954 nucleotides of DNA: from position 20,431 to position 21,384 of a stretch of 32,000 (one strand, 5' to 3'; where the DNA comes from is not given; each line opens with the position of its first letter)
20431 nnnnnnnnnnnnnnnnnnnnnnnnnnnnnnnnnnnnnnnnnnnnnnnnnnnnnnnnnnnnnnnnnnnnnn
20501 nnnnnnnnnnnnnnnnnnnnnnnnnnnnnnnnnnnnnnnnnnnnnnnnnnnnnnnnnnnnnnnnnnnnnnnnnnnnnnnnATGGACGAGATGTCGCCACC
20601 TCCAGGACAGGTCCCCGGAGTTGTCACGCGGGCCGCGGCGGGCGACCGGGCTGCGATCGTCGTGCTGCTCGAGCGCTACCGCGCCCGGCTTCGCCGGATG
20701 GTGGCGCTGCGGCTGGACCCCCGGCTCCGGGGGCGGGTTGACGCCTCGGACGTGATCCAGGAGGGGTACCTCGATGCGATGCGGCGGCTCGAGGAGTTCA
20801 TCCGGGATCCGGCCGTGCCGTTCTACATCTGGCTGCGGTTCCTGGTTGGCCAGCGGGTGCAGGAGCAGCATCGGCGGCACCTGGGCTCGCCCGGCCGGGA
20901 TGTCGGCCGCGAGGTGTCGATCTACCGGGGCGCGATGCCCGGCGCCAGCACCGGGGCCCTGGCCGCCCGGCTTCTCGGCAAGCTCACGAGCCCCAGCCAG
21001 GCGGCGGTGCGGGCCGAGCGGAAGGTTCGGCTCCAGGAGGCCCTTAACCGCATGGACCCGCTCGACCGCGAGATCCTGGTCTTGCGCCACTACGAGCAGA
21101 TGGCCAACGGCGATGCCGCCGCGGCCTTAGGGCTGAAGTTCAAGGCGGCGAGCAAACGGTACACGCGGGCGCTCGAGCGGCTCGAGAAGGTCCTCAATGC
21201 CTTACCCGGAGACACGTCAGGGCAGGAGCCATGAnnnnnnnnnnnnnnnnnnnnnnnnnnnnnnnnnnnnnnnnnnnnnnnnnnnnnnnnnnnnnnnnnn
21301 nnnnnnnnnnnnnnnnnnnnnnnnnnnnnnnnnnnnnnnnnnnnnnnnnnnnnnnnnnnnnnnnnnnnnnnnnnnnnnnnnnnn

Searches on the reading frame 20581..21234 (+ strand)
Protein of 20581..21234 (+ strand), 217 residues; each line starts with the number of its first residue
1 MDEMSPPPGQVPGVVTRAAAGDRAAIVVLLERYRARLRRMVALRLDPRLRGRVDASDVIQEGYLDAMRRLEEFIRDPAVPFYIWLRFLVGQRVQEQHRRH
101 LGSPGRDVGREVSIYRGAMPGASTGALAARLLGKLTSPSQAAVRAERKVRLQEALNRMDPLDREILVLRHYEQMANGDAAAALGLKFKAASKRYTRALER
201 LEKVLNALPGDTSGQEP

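Call 9: search_protein_families(library=pfam, proteins=[window:20581-21234:+])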
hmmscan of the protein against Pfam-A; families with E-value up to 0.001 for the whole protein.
window:20581-21234:+ (217 aa): 3 families
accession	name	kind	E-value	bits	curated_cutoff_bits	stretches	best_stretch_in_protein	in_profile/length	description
PF08281.18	Sigma70_r4_2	-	6.8e-09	35.7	25.7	1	149-201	2-54/54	Sigma-70, region 4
PF04542.20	Sigma70_r2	-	1.2e-06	28.6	24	1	30-100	2-68/71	Sigma-70 region 2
PF04545.22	Sigma70_r4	-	2.7e-05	24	24.1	1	154-201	1-48/50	Sigma-70, region 4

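Call 14: find_related_loci(query=A2, collection=genome_contigs, flank=1500)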
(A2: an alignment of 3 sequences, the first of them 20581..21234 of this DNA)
Query A2 (217 aa) in genome_contigs; peptide patterns used: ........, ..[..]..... (x = any residue, [..] = any of these).
217 stretches matched a pattern; 86 encode a relative of the query (tblastn E <= 1e-3); the best 80 are kept; 80 distinct loci.
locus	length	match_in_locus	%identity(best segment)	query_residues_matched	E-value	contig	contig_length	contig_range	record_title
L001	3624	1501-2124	90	1-208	4e-122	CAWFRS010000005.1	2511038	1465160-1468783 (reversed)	MAG: uncultured Planctomycetota bacterium isolate MFD09671.bin.2.141 genome assembly, contig: contig_11883, whole genome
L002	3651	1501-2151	83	1-217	2e-116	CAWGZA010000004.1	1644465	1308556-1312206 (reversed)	MAG: uncultured Planctomycetaceae bacterium isolate MFD02248.bin.2.87 genome assembly, contig: contig_3203, whole genome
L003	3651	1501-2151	81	1-217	3e-115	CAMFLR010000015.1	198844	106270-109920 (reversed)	MAG: uncultured Isosphaeraceae bacterium isolate SRR12456171_bin.19_metaWRAP_v1.3_MAG genome assembly, contig: ERZ122899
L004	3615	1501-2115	86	1-205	1e-113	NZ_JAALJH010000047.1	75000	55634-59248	Aquisphaera insulae strain JC669 47, whole genome shotgun sequence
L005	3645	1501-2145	84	1-216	1e-113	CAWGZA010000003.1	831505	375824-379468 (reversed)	MAG: uncultured Planctomycetaceae bacterium isolate MFD02248.bin.2.87 genome assembly, contig: contig_31487, whole genom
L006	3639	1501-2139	82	3-215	8e-113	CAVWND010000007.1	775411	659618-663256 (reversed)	MAG: uncultured Planctomycetota bacterium isolate MFD09495.bin.2.75 genome assembly, contig: contig_3820, whole genome s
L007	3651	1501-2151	85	1-217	1e-112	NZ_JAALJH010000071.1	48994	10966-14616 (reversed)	Aquisphaera insulae strain JC669 71, whole genome shotgun sequence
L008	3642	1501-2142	81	1-214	3e-112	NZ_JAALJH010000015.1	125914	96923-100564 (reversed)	Aquisphaera insulae strain JC669 15, whole genome shotgun sequence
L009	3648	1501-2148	80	1-216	2e-109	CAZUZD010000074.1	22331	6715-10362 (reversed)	MAG TPA_asm: uncultured Isosphaeraceae bacterium isolate SRP302895_co1_437 genome assembly, contig: NODE_4247_length_223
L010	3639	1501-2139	82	1-213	8e-108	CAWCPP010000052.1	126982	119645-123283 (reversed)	MAG: uncultured Planctomycetaceae bacterium isolate MFD09495.bin.1.19 genome assembly, contig: contig_9869, whole genome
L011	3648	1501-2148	77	1-216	8e-107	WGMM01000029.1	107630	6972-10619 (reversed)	MAG: bacterium isolate RI_372 c_000000037916, whole genome shotgun sequence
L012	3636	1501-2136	77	3-214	9e-103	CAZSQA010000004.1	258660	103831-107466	MAG TPA_asm: uncultured Isosphaeraceae bacterium isolate SRP296810_co1_352 genome assembly, contig: NODE_32_length_25866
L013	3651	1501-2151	79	1-217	6e-102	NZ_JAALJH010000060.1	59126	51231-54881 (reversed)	Aquisphaera insulae strain JC669 60, whole genome shotgun sequence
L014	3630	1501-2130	78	1-211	9e-102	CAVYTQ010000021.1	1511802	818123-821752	MAG: uncultured Planctomycetota bacterium isolate MFD09671.bin.2.154 genome assembly, contig: contig_6142, whole genome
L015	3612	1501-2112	64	5-208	2e-84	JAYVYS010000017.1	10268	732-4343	MAG: Isosphaeraceae bacterium isolate GL85_UP_metabinner_48 GL85_UP_metabinner_48_16, whole genome shotgun sequence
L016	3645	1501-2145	65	1-217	8e-83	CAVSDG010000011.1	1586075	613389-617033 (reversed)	MAG: uncultured Planctomycetota bacterium isolate MFD02579.bin.2.28 genome assembly, contig: contig_7182, whole genome s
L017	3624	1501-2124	66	1-208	1e-78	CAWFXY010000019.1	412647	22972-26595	MAG: uncultured Planctomycetota bacterium isolate MFD06714.bin.2.179 genome assembly, contig: contig_18615, whole genome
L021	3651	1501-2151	85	1-217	2e-111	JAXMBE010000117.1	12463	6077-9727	MAG: Isosphaeraceae bacterium isolate STL-PLA28 C1.179.fa-117, whole genome shotgun sequence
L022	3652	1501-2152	79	1-217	5e-69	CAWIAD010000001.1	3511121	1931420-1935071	MAG: uncultured Planctomycetaceae bacterium isolate MFD09495.bin.1.18 genome assembly, contig: contig_4630, whole genome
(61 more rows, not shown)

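Call 34: search_protein_families(library=pfam, proteins=[L002:2-1186:-, L022:3-1166:-, L007:49-1194:-, L010:151-1197:-, L006:400-1311:-, L016:3-830:-, L013:1-909:-, L017:1-834:-], max_evalue=0.01)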
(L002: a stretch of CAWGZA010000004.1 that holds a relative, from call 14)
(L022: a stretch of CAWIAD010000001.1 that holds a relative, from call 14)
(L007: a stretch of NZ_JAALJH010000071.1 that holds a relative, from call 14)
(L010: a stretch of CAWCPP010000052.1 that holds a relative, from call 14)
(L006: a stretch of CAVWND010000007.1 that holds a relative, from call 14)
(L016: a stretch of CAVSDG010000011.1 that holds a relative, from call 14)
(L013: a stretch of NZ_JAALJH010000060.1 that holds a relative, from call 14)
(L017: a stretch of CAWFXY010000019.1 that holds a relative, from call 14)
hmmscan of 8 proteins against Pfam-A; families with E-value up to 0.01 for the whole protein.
L002:2-1186:- (395 aa): 1 family
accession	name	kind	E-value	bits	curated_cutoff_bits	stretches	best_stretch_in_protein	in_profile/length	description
PF16261.11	DUF4915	-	4e-130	434.1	35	1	32-347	2-315/316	Domain of unknown function (DUF4915)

L022:3-1166:- (388 aa): 1 family
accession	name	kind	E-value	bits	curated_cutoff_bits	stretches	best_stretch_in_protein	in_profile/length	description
PF16261.11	DUF4915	-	6.2e-129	430.2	35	1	49-364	2-315/316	Domain of unknown function (DUF4915)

L007:49-1194:- (382 aa): 1 family
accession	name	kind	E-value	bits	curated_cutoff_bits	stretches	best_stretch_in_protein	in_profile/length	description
PF16261.11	DUF4915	-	8.7e-130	433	35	1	32-347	2-315/316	Domain of unknown function (DUF4915)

L010:151-1197:- (349 aa): 1 family
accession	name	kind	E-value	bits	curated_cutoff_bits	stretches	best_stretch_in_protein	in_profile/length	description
PF16261.11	DUF4915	-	2.2e-99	333.1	35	1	32-272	2-242/316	Domain of unknown function (DUF4915)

L006:400-1311:- (304 aa): 1 family
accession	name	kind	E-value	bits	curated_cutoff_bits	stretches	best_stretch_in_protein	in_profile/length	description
PF13229.12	Beta_helix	-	0.0018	18.3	25.9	1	243-294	66-114/158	Right handed beta helix region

L016:3-830:- (276 aa): 2 families
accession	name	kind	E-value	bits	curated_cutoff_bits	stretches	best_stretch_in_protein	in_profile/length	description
PF05048.19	NosD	-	1.5e-05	25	23.6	1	148-250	62-153/212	Periplasmic copper-binding protein (NosD)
PF02415.23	Chlam_PMP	-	0.0056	17.3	20.6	0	240-257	1-18/19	Chlamydia polymorphic membrane protein (Chlamydia_PMP) repeat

L013:1-909:- (303 aa): 1 family
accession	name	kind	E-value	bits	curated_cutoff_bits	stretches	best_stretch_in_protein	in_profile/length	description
PF16261.11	DUF4915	-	2.1e-113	379.2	35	1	32-302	2-272/316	Domain of unknown function (DUF4915)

L017:1-834:- (278 aa): 1 family
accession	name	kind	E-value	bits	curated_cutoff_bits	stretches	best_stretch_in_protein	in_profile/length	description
PF05048.19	NosD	-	4e-06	26.9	23.6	1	152-254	62-150/212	Periplasmic copper-binding protein (NosD)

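Call 40: find_related_loci(query=A2, collection=metagenome_contigs, flank=1500)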
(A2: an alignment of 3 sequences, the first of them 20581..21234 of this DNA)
Query A2 (217 aa) in metagenome_contigs; peptide patterns used: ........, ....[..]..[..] (x = any residue, [..] = any of these).
341 stretches matched a pattern; 80 encode a relative of the query (tblastn E <= 1e-3); 80 distinct loci.
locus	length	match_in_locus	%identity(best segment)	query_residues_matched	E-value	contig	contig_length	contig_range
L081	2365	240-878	81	1-213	3e-117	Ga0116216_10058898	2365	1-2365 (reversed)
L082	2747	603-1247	80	1-215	2e-111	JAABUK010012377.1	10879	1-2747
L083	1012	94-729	85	1-212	1e-119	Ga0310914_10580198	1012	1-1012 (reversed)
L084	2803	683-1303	66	4-210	6e-89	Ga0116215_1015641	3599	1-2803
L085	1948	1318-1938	66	4-210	2e-92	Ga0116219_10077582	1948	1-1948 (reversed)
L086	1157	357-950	64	13-210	5e-88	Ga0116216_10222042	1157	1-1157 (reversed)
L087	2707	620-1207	62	14-209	1e-79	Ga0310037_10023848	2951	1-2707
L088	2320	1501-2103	62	14-214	1e-75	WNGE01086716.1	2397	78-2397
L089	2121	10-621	58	14-217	2e-73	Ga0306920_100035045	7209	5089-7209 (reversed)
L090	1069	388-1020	55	4-214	3e-78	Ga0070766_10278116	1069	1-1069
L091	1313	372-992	55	4-210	7e-75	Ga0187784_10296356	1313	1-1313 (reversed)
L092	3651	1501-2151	51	1-217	1e-69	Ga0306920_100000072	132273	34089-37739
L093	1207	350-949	57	14-213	7e-72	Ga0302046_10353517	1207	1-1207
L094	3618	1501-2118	56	5-210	8e-67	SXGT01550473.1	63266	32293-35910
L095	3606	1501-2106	52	14-215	3e-66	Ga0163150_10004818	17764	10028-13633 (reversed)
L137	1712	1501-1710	81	1-70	2e-30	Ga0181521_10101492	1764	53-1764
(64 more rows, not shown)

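Call 50: search_solved_structures(query=window:20581-21234:+, max_evalue=0.01, show_alignments=3)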
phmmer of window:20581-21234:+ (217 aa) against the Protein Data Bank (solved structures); distinct sequences matched with E-value up to 0.01: 9.
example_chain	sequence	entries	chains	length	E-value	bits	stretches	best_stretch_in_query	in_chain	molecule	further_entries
4cxf_A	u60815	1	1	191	4.8e-08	36.1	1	16-207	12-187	RNA POLYMERASE SIGMA FACTOR CNRH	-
6in7_B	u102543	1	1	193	5.7e-07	32.6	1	14-208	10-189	RNA polymerase sigma-H factor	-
8z6g_B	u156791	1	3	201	5.9e-07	32.6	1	14-208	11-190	RNA polymerase sigma factor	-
2map_A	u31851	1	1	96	0.00025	24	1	14-88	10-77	RNA polymerase sigma factor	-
2mao_A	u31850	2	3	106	0.00031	23.6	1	14-88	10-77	RNA polymerase sigma factor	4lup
1or7_A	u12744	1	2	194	0.00048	23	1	14-89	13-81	RNA polymerase sigma-E factor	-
6jbq_F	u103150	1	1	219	0.00067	22.6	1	14-89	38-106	ECF RNA polymerase sigma-E factor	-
6dxo_A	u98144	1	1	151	0.00079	22.3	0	14-90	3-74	RNA polymerase ECF-subfamily sigma factor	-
3vep_D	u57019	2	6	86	0.0059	19.5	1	140-205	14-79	Probable RNA polymerase sigma-D factor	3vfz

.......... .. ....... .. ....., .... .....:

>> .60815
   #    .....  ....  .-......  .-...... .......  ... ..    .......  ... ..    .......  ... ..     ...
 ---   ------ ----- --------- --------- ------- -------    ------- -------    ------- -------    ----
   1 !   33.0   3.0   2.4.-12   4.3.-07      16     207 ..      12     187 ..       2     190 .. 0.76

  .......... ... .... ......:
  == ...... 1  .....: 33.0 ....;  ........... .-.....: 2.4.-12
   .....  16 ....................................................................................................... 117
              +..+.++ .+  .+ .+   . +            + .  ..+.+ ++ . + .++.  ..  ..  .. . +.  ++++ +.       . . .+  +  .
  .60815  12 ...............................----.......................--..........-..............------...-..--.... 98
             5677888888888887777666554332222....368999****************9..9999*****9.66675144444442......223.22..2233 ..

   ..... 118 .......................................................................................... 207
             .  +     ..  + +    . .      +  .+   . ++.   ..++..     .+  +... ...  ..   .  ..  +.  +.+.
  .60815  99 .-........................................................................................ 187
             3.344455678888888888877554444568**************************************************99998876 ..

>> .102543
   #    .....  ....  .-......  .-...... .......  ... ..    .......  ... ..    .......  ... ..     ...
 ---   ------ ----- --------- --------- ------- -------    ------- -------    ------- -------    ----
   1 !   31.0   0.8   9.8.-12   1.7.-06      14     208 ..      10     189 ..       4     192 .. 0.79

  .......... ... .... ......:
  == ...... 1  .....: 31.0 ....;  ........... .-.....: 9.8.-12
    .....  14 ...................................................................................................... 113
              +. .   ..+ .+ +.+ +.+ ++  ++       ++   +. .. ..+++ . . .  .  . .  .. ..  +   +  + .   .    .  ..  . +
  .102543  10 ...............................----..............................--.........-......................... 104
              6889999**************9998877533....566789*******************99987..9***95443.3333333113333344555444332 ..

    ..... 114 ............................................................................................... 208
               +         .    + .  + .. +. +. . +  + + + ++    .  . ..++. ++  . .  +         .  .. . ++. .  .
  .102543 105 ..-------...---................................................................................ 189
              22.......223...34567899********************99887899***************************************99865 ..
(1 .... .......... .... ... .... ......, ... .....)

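Call 68: search_protein_families(library=ncbifam, proteins=[window:20581-21234:+, L002:2-1186:-], max_evalue=0.001)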
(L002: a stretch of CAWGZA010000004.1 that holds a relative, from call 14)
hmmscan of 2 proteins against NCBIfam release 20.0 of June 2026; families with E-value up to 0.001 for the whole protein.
window:20581-21234:+ (217 aa): 37 families (the best 25 are shown)
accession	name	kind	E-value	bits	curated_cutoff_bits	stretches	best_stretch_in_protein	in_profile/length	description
TIGR02984.1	Sig-70_plancto1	subfamily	3.7e-54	183.2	183.75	1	19-205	2-188/189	RNA polymerase sigma-70 factor, Planctomycetaceae-specific subfamily 1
TIGR02937.1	sigma70-ECF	superfamily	2.6e-18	66.2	42.9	1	28-204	5-164/165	sigma-70 family RNA polymerase sigma factor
NF008888.0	PRK11922.1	equivalog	1.4e-14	54.3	204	1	14-205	20-196/231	RNA polymerase sigma factor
NF004113.0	PRK05602.1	equivalog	2.1e-12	47.1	208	1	136-211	132-207/211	RNA polymerase sigma factor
NF007230.0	PRK09648.1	subfamily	3.7e-11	43.1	209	1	11-205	13-189/195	RNA polymerase sigma factor ShbA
TIGR02983.1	SigE-fam_strep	subfamily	4.3e-11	43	141.55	1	141-205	94-158/162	SigE family RNA polymerase sigma factor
TIGR02952.1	Sig70_famx2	equivalog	1.6e-10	41.1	206.45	1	15-99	2-81/170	ECF subfamily RNA polymerase sigma factor, BldN family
NF007222.0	PRK09640.1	equivalog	1.6e-10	40.9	194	1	132-205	108-182/188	RNA polymerase sigma factor SigX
NF009166.1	PRK12513.1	equivalog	2.2e-10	40.5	206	1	16-207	14-188/193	RNA polymerase sigma factor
NF007225.0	PRK09643.1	equivalog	3.5e-10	39.9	190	1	15-214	18-191/204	RNA polymerase sigma factor SigM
NF009185.0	PRK12533.1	equivalog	3e-09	36.8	248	1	53-211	54-199/231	RNA polymerase sigma factor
TIGR02989.1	Sig-70_gvs1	subfamily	5.1e-09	36.3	124.55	1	26-99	3-70/158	RNA polymerase sigma-70 factor, Rhodopirellula/Verrucomicrobium family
TIGR02939.1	RpoE_Sigma70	equivalog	1.7e-07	31.5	236.15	1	14-207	10-188/190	RNA polymerase sigma factor RpoE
NF009172.0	PRK12519.1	subfamily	7.2e-07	28.9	222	1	137-208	121-192/194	RNA polymerase sigma factor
NF009195.0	PRK12543.1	subfamily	1.7e-06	27.6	197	0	15-99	11-89/192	RNA polymerase sigma factor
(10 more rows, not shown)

L002:2-1186:- (395 aa): 2 families
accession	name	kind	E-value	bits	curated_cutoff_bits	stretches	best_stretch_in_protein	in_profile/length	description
TIGR03032.1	TIGR03032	hypoth_equivalog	9.7e-128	425.8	251.5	1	27-357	3-331/335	TIGR03032 family protein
TIGR03606.1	non_repeat_PQQ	subfamily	0.0004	19.3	434.55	0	220-280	23-84/454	glucose/sorbosone family PQQ-dependent dehydrogenase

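Call 69: search_protein_families(library=pfam, proteins=[L005:3-959:-, L011:1-867:-, L012:1-1101:-, L011:82-1014:+, L001:457-1500:+, L003:3-896:-, L004:1-1416:+, L021:377-1498:-, L008:377-913:-, L014:513-1283:-], max_evalue=0.001)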
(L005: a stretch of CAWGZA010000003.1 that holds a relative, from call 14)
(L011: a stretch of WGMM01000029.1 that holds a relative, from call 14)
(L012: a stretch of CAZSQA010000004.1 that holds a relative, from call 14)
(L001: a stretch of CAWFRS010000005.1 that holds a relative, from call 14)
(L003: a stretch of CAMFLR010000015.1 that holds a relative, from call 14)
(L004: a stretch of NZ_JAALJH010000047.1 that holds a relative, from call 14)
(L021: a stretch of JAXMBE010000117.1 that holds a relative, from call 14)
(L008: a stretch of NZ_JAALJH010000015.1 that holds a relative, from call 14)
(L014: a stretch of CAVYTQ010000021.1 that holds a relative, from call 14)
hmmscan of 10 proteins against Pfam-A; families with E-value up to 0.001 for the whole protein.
L005:3-959:- (319 aa): 0 families

L011:1-867:- (289 aa): 4 families
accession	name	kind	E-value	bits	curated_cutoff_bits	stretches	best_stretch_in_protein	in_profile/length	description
PF00069.31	Pkinase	-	1.6e-39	136.3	31.7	1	104-289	1-181/263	Protein kinase domain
PF07714.23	PK_Tyr_Ser-Thr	-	1.7e-26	93.5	23.1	1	105-289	2-188/258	Protein tyrosine and serine/threonine kinase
PF03109.22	ABC1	-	3.6e-05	23.5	22.9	1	176-254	142-220/244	ABC1 atypical kinase-like domain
PF01636.29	APH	-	7.9e-05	23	23.2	1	190-248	140-197/239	Phosphotransferase enzyme family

L012:1-1101:- (367 aa): 6 families
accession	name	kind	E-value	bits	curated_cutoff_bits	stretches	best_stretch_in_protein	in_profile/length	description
PF00069.31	Pkinase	-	4e-52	177.7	31.7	1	104-359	1-259/263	Protein kinase domain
PF07714.23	PK_Tyr_Ser-Thr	-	3.3e-35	122.1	23.1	1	105-353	2-250/258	Protein tyrosine and serine/threonine kinase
PF14531.12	Kinase-like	-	2.9e-05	23.9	25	1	198-309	142-255/289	Kinase-like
PF03109.22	ABC1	-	3.9e-05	23.4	22.9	1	175-254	141-220/244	ABC1 atypical kinase-like domain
PF01636.29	APH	-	4.5e-05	23.8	23.2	1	190-248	137-197/239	Phosphotransferase enzyme family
PF12773.13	DZR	-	0.00046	20.7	27.3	1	3-35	11-37/45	Double zinc ribbon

L011:82-1014:+ (311 aa): 0 families

L001:457-1500:+ (348 aa): 1 family
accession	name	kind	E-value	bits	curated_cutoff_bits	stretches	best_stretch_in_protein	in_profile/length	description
PF01797.21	Y1_Tnp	-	8.9e-07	29.5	23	1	102-195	25-121/121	Transposase IS200 like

L003:3-896:- (298 aa): 1 family
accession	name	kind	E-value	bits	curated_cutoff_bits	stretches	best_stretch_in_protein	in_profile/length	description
PF16261.11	DUF4915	-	1.3e-109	366.7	35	1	39-297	2-260/316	Domain of unknown function (DUF4915)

L004:1-1416:+ (472 aa): 2 families
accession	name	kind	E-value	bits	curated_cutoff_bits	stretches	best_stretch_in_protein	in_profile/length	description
PF00291.31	PALP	-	4.9e-76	256.3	35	1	2-275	20-295/295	Pyridoxal-phosphate dependent enzyme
PF00585.24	Thr_dehydrat_C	-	5.3e-46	154.8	27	2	384-471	3-91/91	C-terminal regulatory domain of Threonine dehydratase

L021:377-1498:- (374 aa): 2 families
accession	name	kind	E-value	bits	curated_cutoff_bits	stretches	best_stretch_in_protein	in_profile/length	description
PF01483.27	P_proprotein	-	6.8e-13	49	21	1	231-343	10-86/86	Proprotein convertase P-domain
PF07589.16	PEP-CTERM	-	1.7e-06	28.3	20.7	1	347-372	1-24/24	PEP-CTERM motif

L008:377-913:- (179 aa): 0 families

L014:513-1283:- (257 aa): 0 families
